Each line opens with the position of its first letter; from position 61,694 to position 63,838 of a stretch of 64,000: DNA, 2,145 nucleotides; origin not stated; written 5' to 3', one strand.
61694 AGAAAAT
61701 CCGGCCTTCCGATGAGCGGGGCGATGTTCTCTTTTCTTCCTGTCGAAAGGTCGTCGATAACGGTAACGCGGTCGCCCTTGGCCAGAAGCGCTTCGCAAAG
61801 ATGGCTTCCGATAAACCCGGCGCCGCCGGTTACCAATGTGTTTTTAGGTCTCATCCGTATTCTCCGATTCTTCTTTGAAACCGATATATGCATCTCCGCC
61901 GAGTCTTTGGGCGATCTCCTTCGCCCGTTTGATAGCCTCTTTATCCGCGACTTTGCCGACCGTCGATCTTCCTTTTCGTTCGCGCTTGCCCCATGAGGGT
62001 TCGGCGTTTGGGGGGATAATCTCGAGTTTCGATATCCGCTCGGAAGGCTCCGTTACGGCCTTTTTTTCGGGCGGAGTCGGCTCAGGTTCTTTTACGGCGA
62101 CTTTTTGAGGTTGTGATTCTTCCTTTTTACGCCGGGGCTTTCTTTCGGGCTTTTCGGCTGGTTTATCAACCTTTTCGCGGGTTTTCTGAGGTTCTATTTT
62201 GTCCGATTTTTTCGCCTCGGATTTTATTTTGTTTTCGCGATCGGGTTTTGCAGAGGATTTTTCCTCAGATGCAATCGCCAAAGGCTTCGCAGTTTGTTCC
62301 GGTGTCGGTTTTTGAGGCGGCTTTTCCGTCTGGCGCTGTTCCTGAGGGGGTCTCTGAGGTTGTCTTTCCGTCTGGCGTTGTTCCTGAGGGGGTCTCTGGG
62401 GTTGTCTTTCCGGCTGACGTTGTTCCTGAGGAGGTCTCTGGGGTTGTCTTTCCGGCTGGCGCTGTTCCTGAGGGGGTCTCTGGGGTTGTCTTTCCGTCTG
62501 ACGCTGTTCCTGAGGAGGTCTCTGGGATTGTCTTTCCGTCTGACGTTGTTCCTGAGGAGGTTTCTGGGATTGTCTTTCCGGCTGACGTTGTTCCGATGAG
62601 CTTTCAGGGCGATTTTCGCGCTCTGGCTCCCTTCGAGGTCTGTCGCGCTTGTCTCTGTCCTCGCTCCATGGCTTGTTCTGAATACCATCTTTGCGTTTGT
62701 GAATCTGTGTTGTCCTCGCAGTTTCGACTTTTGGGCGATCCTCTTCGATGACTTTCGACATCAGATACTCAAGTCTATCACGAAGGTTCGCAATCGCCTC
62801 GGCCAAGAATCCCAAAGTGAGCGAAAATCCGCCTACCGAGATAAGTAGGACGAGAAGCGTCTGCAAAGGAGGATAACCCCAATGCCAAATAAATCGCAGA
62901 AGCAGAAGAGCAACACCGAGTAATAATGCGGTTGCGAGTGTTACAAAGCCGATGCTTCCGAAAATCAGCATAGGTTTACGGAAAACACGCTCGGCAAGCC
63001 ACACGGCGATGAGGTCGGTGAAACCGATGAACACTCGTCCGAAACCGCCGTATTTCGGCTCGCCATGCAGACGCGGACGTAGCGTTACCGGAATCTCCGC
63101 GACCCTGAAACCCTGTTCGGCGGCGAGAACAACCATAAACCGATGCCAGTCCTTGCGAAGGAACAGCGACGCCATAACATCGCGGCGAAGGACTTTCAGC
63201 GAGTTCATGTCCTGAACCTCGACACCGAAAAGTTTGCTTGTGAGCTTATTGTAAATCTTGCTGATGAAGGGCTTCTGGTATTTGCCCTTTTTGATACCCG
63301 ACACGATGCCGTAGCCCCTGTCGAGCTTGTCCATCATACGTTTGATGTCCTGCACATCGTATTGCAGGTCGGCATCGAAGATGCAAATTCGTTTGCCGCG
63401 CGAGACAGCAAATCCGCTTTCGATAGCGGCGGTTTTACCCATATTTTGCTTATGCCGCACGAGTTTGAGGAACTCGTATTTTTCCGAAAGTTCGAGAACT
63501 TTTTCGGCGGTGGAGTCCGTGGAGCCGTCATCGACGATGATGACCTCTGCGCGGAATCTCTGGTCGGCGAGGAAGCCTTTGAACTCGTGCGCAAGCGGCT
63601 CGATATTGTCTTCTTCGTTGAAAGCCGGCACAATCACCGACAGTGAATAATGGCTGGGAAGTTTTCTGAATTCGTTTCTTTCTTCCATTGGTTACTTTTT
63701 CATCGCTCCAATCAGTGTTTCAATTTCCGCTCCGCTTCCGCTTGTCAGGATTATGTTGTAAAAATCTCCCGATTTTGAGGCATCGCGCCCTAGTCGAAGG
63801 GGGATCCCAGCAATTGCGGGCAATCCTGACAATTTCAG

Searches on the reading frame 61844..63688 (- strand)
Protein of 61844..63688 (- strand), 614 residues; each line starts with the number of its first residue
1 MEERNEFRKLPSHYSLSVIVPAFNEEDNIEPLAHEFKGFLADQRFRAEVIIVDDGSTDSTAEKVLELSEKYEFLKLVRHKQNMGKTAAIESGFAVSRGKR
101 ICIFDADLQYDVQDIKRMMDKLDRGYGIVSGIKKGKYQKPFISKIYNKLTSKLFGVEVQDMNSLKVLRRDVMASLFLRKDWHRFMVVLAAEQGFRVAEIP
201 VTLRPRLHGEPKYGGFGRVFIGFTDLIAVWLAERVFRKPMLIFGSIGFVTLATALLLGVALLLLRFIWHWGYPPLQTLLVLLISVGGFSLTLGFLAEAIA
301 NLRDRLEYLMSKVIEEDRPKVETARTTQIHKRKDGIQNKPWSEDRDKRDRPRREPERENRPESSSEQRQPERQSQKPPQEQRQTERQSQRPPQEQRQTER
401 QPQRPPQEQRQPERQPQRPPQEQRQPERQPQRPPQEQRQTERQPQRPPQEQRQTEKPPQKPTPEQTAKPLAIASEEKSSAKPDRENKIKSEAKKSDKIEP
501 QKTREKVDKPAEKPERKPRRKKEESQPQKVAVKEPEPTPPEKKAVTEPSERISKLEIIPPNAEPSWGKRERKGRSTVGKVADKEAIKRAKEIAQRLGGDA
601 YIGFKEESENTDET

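Call 48: find_encoding_contigs(protein=window:61844-63688:-, flank=10000, max_places=2)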
Protein window:61844-63688:- (614 aa): 13 contigs read that carry it; 2 places shown.
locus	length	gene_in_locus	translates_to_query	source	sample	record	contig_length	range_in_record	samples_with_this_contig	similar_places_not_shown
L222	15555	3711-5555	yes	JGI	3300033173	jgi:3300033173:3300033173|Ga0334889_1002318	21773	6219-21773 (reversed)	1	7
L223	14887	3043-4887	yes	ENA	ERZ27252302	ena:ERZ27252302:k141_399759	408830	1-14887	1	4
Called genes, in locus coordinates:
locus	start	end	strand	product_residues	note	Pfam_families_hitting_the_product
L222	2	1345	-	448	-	?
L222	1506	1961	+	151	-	PF02502:LacAB_rpiB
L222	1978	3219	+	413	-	PF00464:SHMT, PF00155:Aminotran_1_2, PF01212:Beta_elim_lyase (weak)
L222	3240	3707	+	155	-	-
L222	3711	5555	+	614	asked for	PF00535:Glycos_transf_2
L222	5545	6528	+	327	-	PF01073:3Beta_HSD, PF01370:Epimerase, PF02719:Polysacc_synt_2, PF04321:RmlD_sub_bind (weak), PF16363:GDP_Man_Dehyd, PF07993:NAD_binding_4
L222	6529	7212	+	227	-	PF00535:Glycos_transf_2, PF10111:Glyco_tranf_2_2, PF13641:Glyco_tranf_2_3 (weak)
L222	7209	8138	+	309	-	PF01522:Polysacc_deac_1, PF11959:DUF3473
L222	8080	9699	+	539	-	PF13231:PMT_2 (weak)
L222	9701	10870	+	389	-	PF02350:Epimerase_2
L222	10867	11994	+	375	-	PF13477:Glyco_trans_4_2, PF13439:Glyco_transf_4, PF13579:Glyco_trans_4_4, PF20706:GT4-conflict, PF00534:Glycos_transf_1, PF13692:Glyco_trans_1_4, PF13524:Glyco_trans_1_2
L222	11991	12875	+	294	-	PF01040:UbiA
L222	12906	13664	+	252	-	PF00535:Glycos_transf_2, PF13641:Glyco_tranf_2_3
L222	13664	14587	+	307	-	PF13641:Glyco_tranf_2_3, PF00535:Glycos_transf_2, PF10111:Glyco_tranf_2_2 (faint), PF13712:Glyco_tranf_2_5 (weak), PF13632:Glyco_trans_2_3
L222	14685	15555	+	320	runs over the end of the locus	PF00953:Glycos_transf_4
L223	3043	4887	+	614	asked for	PF00535:Glycos_transf_2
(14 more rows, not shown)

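Call 54: find_homologous_proteins(query=L222:1978-3219:+, max_evalue=1e-100)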
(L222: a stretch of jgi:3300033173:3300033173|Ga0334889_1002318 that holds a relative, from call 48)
Query L222:1978-3219:+ (413 aa): 8000 proteins with E <= 1e-100 among 8000 candidates; the best 120 are listed.
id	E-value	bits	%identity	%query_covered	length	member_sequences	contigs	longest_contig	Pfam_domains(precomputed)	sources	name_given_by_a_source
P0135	1.3e-269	912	96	100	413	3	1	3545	PF00464.26,PF00155.28,PF01212.28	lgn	-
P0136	1.8e-252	855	89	100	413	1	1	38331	PF00464.26,PF00155.28,PF01212.28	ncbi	-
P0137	6.7e-252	853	89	100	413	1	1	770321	PF00464.26,PF00155.28,PF01212.28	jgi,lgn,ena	-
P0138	9.0e-252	853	89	100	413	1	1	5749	PF00464.26,PF00155.28,PF01212.28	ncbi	-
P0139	2.2e-250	848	89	100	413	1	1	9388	PF00464.26,PF00155.28,PF01212.28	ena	-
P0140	4.2e-246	834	87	100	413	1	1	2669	PF00464.26,PF00155.28,PF01212.28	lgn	-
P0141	1.0e-244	830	86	100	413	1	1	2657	PF00464.26,PF00155.28,PF01212.28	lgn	-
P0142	8.2e-242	820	85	100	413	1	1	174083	PF00464.26,PF00155.28,PF01212.28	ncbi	-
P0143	3.9e-239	811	84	100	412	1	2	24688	PF00464.26,PF00155.28,PF01212.28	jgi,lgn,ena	-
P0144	9.9e-239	810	84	100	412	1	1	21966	PF00464.26,PF00155.28,PF01212.28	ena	-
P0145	4.3e-235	798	84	99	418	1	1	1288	PF00464.26,PF00155.28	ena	-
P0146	4.8e-226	768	81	99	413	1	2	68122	PF00464.26,PF00155.28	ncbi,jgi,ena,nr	ncbi:serine hydroxymethyltransferase [bacterium]|nr:MAG: serine hydroxymethyltransferase [bacterium]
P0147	3.0e-224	762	81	100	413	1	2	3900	PF00464.26,PF00155.28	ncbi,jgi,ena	-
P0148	4.0e-224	762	80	100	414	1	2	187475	PF00464.26,PF00155.28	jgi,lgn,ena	-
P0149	5.9e-224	761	80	100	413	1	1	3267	PF00464.26,PF00155.28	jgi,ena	-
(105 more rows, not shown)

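Call 55: find_encoding_contigs(protein=P0135, flank=6000, max_places=3)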
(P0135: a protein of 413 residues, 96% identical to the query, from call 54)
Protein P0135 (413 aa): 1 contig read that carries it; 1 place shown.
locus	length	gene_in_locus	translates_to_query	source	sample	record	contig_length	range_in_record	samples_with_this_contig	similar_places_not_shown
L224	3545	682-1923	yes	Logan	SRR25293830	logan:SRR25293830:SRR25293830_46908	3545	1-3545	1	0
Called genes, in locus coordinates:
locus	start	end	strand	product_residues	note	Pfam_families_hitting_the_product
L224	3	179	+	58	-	?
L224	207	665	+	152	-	PF02502:LacAB_rpiB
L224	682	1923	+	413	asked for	PF00464:SHMT, PF00155:Aminotran_1_2, PF01212:Beta_elim_lyase (weak)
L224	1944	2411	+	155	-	-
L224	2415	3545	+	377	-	?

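Call 56: find_encoding_contigs(protein=P0137, flank=10000, max_places=2)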
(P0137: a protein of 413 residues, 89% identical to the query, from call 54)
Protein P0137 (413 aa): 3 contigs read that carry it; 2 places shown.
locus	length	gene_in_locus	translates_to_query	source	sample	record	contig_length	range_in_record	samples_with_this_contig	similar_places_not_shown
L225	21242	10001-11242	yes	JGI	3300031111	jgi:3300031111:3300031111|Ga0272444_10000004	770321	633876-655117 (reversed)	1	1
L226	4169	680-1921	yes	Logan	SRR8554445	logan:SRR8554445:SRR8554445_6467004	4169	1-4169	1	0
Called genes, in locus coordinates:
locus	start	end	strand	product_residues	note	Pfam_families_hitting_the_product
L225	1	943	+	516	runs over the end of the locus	PF18962:Por_Secre_tail (faint)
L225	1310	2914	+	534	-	PF01841:Transglut_core, PF00578:AhpC-TSA (faint)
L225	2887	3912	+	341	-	-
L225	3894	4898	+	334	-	PF01210:NAD_Gly3P_dh_N, PF02558:ApbA (weak), PF03807:F420_oxidored (weak), PF07479:NAD_Gly3P_dh_C, PF20618:GPD_NAD_C_bact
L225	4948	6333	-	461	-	PF18962:Por_Secre_tail (weak)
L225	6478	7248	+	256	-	-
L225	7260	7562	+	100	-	PF13396:PLDc_N (weak)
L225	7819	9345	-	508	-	PF18962:Por_Secre_tail (faint)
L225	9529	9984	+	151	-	PF02502:LacAB_rpiB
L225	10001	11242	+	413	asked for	PF00464:SHMT, PF00155:Aminotran_1_2, PF01212:Beta_elim_lyase (weak)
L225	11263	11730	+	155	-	-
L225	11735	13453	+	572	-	PF00535:Glycos_transf_2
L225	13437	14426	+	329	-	PF01073:3Beta_HSD, PF01370:Epimerase, PF02719:Polysacc_synt_2, PF04321:RmlD_sub_bind, PF16363:GDP_Man_Dehyd, PF07993:NAD_binding_4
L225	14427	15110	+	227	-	PF00535:Glycos_transf_2, PF10111:Glyco_tranf_2_2, PF13641:Glyco_tranf_2_3 (weak)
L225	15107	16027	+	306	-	PF01522:Polysacc_deac_1, PF11959:DUF3473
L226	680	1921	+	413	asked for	PF00464:SHMT, PF00155:Aminotran_1_2, PF01212:Beta_elim_lyase (weak)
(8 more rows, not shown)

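Call 57: find_encoding_contigs(protein=P0142, flank=10000, max_places=2)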
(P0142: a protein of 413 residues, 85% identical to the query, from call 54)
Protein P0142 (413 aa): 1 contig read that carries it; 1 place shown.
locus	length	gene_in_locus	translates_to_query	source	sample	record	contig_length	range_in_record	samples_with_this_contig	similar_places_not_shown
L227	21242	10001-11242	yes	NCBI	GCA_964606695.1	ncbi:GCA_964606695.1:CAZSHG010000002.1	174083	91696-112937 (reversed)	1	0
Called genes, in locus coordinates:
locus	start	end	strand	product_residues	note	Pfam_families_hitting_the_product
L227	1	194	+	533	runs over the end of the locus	PF01841:Transglut_core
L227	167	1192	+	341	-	-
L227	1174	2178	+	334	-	PF01210:NAD_Gly3P_dh_N, PF07479:NAD_Gly3P_dh_C, PF20618:GPD_NAD_C_bact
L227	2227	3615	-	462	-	PF18962:Por_Secre_tail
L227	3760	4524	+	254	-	-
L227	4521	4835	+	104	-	PF13396:PLDc_N (weak)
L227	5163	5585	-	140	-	-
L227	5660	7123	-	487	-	PF18962:Por_Secre_tail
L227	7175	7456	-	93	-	PF13860:FlgD_ig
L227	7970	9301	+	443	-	PF02369:Big_1, PF09134:Invasin_D3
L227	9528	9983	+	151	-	PF02502:LacAB_rpiB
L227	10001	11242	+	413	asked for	PF00464:SHMT, PF01212:Beta_elim_lyase (weak), PF00155:Aminotran_1_2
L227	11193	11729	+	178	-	-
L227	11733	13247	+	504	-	PF00535:Glycos_transf_2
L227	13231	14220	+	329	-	PF00106:adh_short (faint), PF01073:3Beta_HSD, PF01370:Epimerase, PF02719:Polysacc_synt_2, PF04321:RmlD_sub_bind (weak), PF16363:GDP_Man_Dehyd, PF07993:NAD_binding_4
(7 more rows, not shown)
